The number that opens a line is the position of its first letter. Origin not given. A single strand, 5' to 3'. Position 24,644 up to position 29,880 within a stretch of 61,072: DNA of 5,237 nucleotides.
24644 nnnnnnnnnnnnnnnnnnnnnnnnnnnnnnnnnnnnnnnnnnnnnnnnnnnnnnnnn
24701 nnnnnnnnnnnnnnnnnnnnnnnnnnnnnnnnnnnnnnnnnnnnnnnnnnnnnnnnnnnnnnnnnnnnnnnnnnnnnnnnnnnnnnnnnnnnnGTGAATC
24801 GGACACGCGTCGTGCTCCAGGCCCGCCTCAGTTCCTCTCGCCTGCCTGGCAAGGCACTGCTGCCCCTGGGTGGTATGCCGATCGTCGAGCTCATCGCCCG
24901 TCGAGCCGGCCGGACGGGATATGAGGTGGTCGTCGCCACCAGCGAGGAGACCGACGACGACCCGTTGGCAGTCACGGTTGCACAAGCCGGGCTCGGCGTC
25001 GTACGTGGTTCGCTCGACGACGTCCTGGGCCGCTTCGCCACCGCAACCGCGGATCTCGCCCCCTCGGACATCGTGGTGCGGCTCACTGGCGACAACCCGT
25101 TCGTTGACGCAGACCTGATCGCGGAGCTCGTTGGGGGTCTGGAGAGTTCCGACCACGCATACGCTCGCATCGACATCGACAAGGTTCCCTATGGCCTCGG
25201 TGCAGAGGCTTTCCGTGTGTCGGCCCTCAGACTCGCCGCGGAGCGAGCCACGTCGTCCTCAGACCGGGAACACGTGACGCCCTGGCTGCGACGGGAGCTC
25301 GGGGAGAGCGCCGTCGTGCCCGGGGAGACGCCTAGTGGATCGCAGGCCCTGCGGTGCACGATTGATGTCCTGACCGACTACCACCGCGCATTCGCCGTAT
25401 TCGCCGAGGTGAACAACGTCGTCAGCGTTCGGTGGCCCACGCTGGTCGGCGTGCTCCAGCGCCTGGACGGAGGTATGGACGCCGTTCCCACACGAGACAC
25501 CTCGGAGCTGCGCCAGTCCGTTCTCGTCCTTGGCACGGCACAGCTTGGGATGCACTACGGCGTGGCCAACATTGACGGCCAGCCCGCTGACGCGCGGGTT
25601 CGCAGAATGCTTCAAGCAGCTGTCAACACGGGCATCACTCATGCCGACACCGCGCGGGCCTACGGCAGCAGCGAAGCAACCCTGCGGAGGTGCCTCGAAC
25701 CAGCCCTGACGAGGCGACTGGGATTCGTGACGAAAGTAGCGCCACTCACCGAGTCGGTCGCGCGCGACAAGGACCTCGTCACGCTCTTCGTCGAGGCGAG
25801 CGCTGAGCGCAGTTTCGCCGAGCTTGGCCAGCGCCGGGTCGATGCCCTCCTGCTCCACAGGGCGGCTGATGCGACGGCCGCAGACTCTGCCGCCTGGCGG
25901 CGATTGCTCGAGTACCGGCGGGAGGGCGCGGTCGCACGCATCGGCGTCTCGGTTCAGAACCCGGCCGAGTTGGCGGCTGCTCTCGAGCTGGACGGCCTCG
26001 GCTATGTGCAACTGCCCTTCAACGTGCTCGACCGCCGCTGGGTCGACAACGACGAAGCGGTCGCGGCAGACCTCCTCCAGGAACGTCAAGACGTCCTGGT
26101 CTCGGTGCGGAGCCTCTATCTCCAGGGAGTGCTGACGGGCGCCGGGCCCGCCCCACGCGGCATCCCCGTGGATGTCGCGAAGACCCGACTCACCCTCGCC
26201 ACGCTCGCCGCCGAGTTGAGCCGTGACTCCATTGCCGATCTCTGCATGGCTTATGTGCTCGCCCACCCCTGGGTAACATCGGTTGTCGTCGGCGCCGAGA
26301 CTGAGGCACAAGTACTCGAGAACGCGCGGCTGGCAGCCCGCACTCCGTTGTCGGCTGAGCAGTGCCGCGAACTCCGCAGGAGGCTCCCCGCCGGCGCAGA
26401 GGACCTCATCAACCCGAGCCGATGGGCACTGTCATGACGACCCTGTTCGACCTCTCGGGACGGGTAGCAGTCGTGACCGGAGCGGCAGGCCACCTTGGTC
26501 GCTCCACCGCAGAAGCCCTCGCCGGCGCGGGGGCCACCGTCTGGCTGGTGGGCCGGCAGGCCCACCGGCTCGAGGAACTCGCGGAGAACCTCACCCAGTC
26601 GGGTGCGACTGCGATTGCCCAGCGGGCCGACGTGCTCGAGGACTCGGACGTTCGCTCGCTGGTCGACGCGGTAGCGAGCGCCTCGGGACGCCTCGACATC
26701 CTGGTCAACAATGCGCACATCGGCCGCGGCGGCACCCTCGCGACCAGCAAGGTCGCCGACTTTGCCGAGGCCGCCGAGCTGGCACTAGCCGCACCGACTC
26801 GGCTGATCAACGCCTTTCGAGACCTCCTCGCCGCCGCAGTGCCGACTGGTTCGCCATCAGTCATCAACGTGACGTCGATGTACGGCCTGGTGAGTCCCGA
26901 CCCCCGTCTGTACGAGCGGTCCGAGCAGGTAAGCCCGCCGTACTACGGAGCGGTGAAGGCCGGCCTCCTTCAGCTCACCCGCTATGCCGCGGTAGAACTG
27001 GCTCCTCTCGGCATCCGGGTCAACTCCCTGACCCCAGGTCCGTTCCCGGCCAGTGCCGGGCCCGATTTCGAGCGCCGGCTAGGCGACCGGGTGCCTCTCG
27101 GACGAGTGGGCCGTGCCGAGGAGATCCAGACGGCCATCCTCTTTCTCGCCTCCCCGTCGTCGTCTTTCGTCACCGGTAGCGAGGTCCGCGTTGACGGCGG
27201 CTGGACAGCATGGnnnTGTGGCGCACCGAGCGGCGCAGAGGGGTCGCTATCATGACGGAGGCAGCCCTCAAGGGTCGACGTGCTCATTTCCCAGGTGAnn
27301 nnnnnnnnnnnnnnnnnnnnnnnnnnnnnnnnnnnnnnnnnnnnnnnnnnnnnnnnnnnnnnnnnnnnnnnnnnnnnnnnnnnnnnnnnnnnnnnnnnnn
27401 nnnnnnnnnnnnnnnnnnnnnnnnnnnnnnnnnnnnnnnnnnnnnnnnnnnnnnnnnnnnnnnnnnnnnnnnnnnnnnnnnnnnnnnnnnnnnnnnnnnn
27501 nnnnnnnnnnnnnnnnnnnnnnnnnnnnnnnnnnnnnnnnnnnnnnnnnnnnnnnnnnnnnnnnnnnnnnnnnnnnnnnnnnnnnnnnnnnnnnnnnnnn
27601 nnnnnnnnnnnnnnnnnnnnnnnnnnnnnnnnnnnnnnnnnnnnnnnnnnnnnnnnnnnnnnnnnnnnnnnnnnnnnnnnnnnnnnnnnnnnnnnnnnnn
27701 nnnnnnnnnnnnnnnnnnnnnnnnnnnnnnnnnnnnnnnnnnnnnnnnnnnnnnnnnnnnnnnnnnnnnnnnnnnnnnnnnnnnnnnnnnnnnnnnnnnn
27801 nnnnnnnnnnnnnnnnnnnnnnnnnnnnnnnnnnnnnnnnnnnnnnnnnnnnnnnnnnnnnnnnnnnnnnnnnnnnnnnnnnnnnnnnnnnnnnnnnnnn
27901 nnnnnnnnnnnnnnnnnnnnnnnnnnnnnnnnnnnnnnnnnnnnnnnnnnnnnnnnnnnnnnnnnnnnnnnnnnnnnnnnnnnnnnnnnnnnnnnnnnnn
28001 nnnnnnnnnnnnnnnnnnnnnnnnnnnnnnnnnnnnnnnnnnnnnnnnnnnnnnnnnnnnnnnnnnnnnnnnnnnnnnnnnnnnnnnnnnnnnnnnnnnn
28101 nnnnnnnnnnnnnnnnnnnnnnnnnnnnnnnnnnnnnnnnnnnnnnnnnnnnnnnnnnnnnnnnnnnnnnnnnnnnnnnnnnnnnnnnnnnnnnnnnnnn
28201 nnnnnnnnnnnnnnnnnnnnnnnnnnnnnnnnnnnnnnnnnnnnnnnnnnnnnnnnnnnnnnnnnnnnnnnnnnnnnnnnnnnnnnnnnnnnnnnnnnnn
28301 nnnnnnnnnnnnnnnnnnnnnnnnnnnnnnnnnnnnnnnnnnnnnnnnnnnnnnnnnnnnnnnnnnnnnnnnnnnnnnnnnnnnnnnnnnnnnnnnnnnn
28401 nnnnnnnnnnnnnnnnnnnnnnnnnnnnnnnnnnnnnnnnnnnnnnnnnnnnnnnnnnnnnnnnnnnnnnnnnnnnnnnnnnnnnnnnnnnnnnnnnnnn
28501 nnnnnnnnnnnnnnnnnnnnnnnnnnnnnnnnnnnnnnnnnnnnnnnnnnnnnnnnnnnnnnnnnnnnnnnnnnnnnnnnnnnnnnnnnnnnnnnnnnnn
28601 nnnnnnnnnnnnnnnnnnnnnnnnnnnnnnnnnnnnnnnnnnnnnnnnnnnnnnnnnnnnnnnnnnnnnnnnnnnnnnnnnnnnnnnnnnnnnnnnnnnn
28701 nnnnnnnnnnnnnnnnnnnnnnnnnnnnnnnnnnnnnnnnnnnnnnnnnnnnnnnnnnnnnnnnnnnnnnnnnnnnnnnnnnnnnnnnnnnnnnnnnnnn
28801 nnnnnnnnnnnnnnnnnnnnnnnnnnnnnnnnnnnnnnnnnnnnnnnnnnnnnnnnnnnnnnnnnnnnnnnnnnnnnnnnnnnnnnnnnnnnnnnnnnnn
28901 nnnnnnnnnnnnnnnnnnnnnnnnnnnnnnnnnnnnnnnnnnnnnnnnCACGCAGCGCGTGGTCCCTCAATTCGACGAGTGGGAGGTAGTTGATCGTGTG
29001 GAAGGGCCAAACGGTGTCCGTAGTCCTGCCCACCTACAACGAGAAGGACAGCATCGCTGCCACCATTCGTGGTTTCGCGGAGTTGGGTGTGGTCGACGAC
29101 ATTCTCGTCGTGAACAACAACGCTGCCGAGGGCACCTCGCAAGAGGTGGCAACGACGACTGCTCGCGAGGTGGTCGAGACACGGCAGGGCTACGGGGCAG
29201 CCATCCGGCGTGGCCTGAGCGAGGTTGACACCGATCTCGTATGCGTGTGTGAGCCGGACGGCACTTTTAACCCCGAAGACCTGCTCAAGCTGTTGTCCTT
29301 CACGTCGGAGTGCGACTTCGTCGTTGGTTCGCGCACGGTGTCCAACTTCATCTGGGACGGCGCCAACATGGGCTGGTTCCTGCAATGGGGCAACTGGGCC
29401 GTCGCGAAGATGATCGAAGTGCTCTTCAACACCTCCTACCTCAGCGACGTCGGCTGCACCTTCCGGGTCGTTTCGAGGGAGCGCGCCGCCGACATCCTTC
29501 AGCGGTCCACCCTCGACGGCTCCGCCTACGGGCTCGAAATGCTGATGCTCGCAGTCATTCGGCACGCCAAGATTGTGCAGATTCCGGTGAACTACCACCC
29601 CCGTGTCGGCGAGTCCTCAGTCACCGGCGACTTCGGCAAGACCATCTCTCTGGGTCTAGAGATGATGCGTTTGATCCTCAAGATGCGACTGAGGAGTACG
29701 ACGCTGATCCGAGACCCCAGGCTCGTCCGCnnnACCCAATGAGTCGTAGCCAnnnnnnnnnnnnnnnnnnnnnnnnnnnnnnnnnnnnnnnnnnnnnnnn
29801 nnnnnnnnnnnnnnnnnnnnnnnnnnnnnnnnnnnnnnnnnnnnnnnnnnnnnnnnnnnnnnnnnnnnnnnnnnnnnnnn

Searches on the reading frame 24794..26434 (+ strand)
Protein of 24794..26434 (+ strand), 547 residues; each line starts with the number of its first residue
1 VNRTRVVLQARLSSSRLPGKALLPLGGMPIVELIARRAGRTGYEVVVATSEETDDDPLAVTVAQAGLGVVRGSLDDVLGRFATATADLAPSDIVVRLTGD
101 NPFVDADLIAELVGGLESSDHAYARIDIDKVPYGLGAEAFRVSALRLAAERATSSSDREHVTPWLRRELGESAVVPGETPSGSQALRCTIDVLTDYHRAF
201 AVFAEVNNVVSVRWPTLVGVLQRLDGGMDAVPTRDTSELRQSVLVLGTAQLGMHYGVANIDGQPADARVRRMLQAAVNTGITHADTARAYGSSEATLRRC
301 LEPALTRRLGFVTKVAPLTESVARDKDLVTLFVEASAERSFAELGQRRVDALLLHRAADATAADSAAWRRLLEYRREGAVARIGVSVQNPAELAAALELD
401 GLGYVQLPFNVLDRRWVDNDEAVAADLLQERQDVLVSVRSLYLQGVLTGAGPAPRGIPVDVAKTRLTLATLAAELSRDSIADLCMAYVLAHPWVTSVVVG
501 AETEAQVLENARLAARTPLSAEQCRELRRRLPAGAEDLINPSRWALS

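Call 74: search_protein_families(library=pfam, proteins=[window:24794-26434:+], max_evalue=0.001)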
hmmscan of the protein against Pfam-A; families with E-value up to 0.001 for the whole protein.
window:24794-26434:+ (547 aa): 3 families
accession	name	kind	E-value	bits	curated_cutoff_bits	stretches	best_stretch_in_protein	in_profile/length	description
PF00248.27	Aldo_ket_red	-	2.3e-31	109.4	24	1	244-528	2-287/291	Aldo/keto reductase family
PF02348.25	CTP_transf_3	-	1.8e-25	90.5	22.6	1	6-171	2-168/217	Cytidylyltransferase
PF12804.13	NTP_transf_3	-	2.3e-08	34.8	27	1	19-128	15-123/160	MobA-like NTP transferase domain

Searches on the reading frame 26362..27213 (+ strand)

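Call 74: search_protein_families(library=pfam, proteins=[window:26362-27213:+], max_evalue=0.001)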
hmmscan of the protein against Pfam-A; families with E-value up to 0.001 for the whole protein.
window:26362-27213:+ (284 aa): 5 families
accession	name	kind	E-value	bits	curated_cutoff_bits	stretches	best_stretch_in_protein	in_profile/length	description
PF13561.12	adh_short_C2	-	2.8e-45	155.2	27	1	40-282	1-236/236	Enoyl-(Acyl carrier protein) reductase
PF00106.31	adh_short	-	1.5e-32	113.1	26.6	1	34-228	1-182/195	short chain dehydrogenase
PF08659.16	KR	-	5.8e-10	39.8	22.6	1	37-153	4-124/180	KR domain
PF01370.27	Epimerase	-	2.8e-05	24.1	20.9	1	37-181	2-126/240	NAD dependent epimerase/dehydratase family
PF01488.26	Shikimate_DH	-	0.00023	21.7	24.3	1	30-97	9-78/138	Shikimate / quinate 5-dehydrogenase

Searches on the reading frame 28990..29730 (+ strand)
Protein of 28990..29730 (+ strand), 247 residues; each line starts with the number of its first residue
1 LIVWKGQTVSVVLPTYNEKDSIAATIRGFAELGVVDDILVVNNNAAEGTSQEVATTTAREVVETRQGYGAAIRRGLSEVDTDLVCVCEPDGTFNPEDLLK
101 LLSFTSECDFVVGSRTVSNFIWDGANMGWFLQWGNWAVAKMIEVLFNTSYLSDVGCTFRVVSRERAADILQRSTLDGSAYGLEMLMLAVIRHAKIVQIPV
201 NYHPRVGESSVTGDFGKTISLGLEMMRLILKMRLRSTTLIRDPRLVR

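Call 74: search_protein_families(library=pfam, proteins=[window:28990-29730:+], max_evalue=0.001)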
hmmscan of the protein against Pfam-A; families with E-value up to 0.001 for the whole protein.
window:28990-29730:+ (247 aa): 1 family
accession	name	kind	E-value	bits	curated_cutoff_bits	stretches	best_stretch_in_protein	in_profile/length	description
PF00535.33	Glycos_transf_2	-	3.1e-15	57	23.3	1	10-135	1-136/168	Glycosyl transferase family 2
